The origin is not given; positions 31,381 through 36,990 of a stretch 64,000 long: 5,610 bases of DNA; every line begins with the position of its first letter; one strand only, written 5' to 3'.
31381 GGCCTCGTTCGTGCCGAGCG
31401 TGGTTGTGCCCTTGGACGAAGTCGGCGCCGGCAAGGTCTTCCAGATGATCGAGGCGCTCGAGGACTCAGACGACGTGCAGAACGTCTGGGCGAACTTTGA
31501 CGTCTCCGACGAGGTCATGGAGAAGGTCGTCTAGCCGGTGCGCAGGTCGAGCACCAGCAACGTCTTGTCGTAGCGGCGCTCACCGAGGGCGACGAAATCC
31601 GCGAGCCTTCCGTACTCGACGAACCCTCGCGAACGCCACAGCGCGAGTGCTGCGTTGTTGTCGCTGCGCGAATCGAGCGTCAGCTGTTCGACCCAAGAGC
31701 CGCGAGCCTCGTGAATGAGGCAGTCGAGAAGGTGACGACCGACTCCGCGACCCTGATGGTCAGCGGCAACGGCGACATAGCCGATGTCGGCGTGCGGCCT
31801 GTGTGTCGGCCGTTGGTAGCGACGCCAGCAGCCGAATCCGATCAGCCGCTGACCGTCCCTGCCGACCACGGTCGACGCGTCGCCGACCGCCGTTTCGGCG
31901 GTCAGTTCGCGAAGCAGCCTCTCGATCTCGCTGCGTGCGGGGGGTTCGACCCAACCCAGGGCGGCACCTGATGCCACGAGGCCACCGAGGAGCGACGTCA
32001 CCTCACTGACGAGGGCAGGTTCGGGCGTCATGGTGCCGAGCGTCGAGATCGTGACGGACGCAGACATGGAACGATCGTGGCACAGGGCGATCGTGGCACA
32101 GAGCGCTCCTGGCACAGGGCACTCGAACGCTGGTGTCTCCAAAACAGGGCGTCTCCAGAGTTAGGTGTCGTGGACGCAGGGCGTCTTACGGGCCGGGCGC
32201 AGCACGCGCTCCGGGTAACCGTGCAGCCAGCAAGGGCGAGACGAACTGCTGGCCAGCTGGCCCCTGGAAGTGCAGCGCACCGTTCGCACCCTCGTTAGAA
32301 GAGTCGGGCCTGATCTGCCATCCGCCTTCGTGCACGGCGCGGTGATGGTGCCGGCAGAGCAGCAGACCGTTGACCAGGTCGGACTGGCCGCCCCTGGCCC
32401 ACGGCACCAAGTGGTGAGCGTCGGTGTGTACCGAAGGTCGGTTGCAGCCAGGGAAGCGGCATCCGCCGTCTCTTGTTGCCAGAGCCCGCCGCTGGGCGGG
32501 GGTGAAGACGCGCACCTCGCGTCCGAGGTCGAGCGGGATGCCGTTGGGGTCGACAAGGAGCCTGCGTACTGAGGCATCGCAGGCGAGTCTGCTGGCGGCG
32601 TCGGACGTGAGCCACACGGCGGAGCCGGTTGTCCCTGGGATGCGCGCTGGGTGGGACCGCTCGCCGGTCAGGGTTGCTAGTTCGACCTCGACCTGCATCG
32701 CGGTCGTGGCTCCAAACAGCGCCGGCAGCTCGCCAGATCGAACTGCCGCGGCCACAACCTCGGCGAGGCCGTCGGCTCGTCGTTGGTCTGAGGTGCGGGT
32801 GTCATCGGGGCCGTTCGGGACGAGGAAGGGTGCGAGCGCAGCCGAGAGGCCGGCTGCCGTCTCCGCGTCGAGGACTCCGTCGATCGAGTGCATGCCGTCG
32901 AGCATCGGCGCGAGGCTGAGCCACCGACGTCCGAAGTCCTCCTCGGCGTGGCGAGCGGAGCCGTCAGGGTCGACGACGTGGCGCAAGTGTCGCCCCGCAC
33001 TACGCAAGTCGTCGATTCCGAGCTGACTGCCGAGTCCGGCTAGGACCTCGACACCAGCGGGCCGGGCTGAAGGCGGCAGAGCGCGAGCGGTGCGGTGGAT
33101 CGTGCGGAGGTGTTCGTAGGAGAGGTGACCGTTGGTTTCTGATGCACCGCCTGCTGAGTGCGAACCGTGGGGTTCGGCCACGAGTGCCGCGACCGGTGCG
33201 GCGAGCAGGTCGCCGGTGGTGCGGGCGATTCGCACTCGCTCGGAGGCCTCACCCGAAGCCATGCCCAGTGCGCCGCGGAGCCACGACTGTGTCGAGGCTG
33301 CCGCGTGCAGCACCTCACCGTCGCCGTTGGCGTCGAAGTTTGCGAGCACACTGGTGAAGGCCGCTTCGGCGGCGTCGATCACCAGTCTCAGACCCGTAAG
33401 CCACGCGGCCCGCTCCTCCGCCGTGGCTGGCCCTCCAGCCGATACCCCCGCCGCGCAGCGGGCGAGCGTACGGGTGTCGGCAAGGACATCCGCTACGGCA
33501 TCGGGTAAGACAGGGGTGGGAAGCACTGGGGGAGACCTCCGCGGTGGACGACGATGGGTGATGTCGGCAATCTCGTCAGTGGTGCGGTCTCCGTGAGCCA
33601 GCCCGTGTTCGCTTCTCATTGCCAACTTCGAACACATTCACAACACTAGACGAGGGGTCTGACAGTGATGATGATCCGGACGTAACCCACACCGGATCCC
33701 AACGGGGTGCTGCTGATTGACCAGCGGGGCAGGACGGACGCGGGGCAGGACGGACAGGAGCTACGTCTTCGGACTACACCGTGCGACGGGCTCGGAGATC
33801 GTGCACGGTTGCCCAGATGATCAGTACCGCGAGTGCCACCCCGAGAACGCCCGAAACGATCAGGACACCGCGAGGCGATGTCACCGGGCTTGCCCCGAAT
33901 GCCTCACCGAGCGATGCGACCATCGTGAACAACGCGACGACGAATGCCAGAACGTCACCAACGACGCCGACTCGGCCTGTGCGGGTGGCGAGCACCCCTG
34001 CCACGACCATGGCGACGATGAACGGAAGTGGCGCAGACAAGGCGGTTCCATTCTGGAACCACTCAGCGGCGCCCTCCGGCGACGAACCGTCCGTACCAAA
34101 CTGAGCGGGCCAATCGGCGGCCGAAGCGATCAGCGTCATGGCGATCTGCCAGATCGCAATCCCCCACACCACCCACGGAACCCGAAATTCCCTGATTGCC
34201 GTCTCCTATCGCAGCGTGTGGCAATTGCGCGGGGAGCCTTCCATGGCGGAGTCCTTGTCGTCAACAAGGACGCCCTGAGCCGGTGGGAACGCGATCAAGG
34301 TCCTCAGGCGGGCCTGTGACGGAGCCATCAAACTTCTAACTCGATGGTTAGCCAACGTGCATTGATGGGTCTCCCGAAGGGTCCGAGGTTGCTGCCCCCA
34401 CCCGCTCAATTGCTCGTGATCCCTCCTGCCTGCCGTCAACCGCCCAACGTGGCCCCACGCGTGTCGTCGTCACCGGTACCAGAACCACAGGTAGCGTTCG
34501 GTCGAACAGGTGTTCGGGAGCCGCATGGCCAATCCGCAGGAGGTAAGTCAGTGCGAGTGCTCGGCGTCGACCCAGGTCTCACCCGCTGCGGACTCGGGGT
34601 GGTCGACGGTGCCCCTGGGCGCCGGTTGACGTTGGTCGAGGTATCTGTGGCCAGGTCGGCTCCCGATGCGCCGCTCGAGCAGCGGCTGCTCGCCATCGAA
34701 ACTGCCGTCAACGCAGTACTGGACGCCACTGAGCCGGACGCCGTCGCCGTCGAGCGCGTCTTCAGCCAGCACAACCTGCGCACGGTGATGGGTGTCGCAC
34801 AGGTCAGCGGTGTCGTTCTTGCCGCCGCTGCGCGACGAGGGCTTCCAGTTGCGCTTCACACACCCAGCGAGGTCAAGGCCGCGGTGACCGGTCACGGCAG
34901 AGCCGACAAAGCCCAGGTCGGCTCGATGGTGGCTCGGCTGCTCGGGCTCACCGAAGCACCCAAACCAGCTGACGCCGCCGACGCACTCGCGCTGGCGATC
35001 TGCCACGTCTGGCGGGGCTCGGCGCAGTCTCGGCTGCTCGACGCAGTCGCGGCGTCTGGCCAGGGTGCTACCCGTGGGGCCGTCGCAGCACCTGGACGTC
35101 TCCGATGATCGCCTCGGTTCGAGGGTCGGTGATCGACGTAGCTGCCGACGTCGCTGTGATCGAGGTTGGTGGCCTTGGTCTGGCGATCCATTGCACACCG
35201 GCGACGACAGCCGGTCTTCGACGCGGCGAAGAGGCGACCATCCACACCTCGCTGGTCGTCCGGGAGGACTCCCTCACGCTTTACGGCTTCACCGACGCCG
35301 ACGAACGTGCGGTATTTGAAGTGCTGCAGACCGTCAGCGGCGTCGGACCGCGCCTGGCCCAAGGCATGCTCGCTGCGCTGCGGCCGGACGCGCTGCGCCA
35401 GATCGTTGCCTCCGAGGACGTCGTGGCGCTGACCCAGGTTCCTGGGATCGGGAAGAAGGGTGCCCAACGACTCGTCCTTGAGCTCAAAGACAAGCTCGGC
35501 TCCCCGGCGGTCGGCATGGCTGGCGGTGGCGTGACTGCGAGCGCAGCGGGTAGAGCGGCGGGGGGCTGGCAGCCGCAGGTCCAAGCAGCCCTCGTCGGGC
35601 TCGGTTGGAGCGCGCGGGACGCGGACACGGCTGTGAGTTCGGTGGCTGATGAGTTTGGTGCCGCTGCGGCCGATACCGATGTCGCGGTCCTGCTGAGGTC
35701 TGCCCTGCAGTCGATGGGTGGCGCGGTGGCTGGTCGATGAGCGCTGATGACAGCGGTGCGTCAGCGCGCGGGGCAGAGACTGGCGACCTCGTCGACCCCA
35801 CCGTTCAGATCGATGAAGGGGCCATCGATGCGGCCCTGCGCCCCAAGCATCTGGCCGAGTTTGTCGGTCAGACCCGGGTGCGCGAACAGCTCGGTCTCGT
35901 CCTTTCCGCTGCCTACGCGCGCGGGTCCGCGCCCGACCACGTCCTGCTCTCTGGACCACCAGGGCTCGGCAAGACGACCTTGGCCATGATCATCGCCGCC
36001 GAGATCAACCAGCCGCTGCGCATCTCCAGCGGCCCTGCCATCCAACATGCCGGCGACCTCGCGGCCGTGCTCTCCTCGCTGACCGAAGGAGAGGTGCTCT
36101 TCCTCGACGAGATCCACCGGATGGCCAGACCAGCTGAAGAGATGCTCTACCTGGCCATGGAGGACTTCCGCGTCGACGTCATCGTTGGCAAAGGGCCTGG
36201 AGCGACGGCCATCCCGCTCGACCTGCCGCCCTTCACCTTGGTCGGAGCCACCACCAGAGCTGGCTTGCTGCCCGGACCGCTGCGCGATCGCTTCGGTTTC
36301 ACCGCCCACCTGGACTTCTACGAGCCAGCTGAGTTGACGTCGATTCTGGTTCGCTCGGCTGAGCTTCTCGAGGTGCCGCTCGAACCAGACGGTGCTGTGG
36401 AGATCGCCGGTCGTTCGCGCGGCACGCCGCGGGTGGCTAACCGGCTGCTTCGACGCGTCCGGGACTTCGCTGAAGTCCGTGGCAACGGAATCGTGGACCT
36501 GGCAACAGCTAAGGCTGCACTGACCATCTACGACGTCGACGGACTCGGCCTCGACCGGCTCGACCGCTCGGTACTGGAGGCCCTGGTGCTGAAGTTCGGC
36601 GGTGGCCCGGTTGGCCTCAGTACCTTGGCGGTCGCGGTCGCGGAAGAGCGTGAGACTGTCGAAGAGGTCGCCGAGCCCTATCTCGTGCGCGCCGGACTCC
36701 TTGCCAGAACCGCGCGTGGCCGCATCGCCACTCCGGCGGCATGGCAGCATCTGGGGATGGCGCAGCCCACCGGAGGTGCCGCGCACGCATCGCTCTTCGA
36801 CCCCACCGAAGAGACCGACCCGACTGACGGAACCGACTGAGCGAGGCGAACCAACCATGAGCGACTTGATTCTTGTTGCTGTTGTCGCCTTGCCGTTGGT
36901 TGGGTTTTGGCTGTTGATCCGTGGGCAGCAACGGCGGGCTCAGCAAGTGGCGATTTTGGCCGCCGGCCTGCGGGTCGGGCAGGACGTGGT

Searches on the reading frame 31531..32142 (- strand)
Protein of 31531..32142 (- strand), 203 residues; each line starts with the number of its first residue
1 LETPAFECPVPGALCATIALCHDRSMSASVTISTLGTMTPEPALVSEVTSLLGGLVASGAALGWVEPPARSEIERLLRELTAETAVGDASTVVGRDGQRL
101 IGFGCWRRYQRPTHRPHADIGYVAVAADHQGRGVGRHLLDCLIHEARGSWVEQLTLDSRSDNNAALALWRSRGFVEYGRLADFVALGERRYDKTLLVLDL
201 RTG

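Call 79: search_protein_families(library=pfam, proteins=[window:31531-32142:-], max_evalue=0.0001)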
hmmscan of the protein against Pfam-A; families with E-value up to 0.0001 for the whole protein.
window:31531-32142:- (203 aa): 3 families
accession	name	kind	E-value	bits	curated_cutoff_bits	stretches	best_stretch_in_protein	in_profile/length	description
PF00583.31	Acetyltransf_1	-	3.2e-15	56.9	20.7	1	84-174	28-116/116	Acetyltransferase (GNAT) family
PF13508.13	Acetyltransf_7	-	1.6e-11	44.9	27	1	90-176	4-84/84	Acetyltransferase (GNAT) domain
PF13673.13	Acetyltransf_10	-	5.7e-06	26.8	23.6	1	83-178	25-111/128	Acetyltransferase (GNAT) domain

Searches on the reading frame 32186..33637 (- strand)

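Call 25: search_protein_families(library=pfam, proteins=[window:32186-33637:-], max_evalue=0.001)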
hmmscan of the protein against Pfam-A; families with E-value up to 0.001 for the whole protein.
window:32186-33637:- (483 aa): 3 families
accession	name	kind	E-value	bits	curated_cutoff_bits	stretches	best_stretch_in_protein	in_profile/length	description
PF02720.22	DUF222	-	6.1e-32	111.6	24.4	1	88-390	15-306/306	Domain of unknown function (DUF222)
PF13391.12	HNH_2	-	1.2e-05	25.5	21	1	393-434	1-57/66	HNH endonuclease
PF01844.29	HNH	-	1.8e-05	25.2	21.4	1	397-437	3-46/47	HNH endonuclease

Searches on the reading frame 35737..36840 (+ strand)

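Call 25: search_protein_families(library=pfam, proteins=[window:35737-36840:+], max_evalue=0.001)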
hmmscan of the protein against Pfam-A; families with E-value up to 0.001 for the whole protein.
window:35737-36840:+ (367 aa): 10 families
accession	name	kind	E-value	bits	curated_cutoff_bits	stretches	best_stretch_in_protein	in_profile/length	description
PF05496.18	RuvB_N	-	9.4e-73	243.7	27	1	34-192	1-159/159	Holliday junction DNA helicase RuvB P-loop domain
PF17864.7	AAA_lid_4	-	1e-30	105.8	27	1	195-268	1-74/74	RuvB AAA lid domain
PF05491.19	RuvB_C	-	6.4e-22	77.7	24.7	1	270-339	2-71/72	RuvB C-terminal winged helix domain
PF00004.35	AAA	-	4.7e-18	66.3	21.2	1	69-190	1-127/131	ATPase family associated with various cellular activities (AAA)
PF07728.20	AAA_5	-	4.7e-08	33.6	22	1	68-186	1-139/139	AAA domain (dynein-related subfamily)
PF13191.12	AAA_16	-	2.1e-06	28.8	32.6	1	41-104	1-63/167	AAA ATPase domain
PF06068.19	TIP49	-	4e-06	26.7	23.8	1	35-93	18-77/347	TIP49 P-loop domain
PF01078.27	Mg_chelatase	-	0.00016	21.6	20.3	0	66-87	22-43/207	Magnesium chelatase, subunit ChlI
PF20720.3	nSTAND3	-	0.0004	20.6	27.2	1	68-92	19-43/155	Novel STAND NTPase 3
PF13173.12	AAA_14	-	0.00074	20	27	0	69-149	5-94/129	AAA domain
